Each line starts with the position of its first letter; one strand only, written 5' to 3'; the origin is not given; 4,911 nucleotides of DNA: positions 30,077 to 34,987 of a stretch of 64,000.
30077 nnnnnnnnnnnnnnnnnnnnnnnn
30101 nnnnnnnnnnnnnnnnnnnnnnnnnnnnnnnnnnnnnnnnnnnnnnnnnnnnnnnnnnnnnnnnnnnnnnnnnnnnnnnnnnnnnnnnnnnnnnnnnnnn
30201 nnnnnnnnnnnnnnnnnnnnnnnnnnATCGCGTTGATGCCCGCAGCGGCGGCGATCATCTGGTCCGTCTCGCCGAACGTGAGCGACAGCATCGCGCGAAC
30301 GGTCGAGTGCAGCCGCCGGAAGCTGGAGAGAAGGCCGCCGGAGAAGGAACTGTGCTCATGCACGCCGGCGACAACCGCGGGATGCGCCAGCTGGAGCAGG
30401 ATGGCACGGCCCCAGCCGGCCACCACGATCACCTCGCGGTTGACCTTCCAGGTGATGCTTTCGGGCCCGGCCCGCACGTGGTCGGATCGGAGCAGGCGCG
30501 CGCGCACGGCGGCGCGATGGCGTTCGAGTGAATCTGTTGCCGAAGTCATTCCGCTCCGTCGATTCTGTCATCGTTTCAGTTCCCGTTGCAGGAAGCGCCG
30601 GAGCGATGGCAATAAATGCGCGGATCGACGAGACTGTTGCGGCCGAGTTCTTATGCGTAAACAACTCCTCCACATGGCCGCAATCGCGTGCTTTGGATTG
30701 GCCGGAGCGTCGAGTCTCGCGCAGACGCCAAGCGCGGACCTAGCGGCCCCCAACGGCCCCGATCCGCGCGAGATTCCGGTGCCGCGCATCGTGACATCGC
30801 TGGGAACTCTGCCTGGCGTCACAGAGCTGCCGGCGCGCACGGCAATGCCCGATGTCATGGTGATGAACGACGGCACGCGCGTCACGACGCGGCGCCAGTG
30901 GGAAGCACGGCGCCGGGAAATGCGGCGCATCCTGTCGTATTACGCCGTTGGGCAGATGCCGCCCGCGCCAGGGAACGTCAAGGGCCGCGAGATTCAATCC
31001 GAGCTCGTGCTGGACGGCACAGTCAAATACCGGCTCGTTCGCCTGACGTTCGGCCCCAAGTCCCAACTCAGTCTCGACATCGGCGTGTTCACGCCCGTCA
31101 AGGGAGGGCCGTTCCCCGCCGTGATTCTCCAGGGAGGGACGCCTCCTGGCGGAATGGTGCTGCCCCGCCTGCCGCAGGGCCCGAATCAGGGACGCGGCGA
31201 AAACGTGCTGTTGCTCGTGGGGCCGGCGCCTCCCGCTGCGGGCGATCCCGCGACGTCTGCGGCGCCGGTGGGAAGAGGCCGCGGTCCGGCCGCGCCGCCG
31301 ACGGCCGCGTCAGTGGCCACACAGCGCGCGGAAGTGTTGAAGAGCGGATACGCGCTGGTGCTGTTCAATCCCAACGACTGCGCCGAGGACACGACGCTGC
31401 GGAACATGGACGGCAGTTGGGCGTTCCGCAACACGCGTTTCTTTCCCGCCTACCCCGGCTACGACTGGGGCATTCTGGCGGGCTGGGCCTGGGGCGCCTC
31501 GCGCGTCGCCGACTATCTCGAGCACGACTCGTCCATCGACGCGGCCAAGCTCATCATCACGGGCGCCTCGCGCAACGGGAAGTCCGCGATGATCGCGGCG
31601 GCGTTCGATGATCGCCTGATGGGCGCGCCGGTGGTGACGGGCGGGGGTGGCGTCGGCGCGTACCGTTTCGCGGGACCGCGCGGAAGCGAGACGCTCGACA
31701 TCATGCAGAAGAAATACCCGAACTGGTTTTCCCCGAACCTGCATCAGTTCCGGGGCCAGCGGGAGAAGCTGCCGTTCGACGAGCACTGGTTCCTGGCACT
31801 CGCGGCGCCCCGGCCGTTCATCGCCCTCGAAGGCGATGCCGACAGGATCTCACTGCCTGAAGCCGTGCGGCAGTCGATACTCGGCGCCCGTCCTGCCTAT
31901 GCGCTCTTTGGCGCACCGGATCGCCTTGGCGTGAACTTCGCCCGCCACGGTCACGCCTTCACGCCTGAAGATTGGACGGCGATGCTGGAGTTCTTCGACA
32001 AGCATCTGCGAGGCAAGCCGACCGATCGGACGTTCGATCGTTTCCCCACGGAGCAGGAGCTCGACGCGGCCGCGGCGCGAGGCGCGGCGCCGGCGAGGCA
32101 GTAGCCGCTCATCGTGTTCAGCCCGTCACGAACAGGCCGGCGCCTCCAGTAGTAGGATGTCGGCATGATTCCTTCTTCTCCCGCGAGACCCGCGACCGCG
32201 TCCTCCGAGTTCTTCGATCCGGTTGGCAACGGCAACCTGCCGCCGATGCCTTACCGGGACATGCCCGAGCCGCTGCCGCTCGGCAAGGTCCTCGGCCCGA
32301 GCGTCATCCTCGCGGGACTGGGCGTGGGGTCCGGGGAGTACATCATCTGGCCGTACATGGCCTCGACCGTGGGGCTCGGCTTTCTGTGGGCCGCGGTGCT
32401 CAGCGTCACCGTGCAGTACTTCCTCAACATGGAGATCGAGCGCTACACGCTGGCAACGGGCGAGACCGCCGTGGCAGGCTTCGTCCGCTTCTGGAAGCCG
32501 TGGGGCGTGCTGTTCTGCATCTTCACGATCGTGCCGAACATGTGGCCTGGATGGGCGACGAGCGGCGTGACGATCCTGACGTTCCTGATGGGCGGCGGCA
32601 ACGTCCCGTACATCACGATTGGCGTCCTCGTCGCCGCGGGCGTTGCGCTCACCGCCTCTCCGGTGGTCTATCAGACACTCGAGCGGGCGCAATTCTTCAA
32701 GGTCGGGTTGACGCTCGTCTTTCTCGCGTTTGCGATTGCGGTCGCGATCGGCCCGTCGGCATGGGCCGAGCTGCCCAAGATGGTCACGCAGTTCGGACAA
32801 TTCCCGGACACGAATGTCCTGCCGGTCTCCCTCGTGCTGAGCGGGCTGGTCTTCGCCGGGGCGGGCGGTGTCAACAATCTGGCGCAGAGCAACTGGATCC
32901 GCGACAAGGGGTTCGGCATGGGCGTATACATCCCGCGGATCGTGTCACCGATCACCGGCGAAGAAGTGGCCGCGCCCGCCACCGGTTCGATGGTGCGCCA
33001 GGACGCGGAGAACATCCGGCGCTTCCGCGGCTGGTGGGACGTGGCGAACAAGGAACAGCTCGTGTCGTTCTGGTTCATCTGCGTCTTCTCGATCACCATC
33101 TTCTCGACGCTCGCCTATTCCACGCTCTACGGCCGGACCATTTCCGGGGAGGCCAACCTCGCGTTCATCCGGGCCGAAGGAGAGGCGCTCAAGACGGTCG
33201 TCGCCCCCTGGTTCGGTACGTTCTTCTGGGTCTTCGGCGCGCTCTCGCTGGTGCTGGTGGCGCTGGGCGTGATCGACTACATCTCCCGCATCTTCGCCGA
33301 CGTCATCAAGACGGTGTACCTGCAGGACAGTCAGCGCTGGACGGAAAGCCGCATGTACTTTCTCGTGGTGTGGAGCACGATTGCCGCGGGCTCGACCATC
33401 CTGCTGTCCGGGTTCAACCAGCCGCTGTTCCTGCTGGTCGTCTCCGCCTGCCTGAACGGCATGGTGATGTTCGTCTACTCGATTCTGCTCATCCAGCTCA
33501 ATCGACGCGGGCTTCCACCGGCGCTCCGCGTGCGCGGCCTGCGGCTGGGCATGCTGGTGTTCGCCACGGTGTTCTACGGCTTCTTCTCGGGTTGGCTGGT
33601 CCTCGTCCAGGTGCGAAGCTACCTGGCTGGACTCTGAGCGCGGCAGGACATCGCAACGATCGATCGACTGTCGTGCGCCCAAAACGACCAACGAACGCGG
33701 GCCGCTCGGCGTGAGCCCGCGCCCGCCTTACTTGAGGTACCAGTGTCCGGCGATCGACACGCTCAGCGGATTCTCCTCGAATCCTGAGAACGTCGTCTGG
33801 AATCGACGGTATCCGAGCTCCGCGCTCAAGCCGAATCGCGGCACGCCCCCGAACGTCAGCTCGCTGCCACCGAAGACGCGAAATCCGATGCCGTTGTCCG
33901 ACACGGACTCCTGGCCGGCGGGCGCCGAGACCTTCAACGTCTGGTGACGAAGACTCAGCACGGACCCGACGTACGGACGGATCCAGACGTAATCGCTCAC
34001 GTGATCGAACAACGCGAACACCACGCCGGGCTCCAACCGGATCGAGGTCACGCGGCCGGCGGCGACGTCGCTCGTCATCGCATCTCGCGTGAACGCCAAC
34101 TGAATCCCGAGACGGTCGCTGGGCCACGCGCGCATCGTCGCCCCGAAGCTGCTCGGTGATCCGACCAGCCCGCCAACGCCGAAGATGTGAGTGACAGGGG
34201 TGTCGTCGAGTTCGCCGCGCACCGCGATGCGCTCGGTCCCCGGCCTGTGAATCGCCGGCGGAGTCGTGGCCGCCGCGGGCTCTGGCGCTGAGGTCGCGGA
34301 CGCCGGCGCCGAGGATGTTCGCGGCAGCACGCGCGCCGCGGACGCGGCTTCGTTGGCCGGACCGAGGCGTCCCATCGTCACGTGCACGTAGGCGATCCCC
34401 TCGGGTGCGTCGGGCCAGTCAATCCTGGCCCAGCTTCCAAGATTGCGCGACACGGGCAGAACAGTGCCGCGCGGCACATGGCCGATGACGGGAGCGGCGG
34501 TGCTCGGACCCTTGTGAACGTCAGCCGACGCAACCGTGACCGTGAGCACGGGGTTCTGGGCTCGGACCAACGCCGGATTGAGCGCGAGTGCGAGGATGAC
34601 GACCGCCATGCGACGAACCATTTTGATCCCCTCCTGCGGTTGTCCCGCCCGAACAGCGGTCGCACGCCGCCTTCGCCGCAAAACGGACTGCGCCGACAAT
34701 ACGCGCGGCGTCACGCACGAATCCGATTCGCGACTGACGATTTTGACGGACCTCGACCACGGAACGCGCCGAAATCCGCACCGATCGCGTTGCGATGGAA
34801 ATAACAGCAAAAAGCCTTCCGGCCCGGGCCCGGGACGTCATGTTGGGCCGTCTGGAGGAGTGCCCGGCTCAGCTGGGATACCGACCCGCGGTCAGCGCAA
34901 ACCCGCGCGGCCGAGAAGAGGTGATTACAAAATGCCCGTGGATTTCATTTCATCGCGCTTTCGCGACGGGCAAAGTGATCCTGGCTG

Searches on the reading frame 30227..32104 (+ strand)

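Call 78: search_protein_families(library=pfam, proteins=[window:30227-32104:+], max_evalue=0.0001)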
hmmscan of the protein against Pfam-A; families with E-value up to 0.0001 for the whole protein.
window:30227-32104:+ (625 aa): 1 family
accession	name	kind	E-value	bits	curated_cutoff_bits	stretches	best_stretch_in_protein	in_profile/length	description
PF22244.2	GCE_fung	-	2.9e-34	119.3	27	1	368-562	36-231/231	Glucuronyl esterase, fungi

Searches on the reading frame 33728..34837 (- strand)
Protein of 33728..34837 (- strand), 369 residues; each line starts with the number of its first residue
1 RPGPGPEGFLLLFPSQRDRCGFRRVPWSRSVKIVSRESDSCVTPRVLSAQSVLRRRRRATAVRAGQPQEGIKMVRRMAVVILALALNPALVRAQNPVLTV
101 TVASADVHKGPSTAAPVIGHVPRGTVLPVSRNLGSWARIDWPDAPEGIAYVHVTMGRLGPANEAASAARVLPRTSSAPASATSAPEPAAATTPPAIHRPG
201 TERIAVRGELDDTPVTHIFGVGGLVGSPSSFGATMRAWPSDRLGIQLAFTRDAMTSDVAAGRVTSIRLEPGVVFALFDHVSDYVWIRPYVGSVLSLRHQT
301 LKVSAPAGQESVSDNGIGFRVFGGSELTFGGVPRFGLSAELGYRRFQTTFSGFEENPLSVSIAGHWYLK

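Call 78: search_protein_families(library=pfam, proteins=[window:33728-34837:-], max_evalue=0.0001)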
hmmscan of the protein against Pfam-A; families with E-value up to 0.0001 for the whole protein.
window:33728-34837:- (369 aa): 1 family
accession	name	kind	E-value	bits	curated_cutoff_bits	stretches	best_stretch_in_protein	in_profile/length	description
PF08239.17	SH3_3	-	3.7e-05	24.2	27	1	104-152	2-49/54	Bacterial SH3 domain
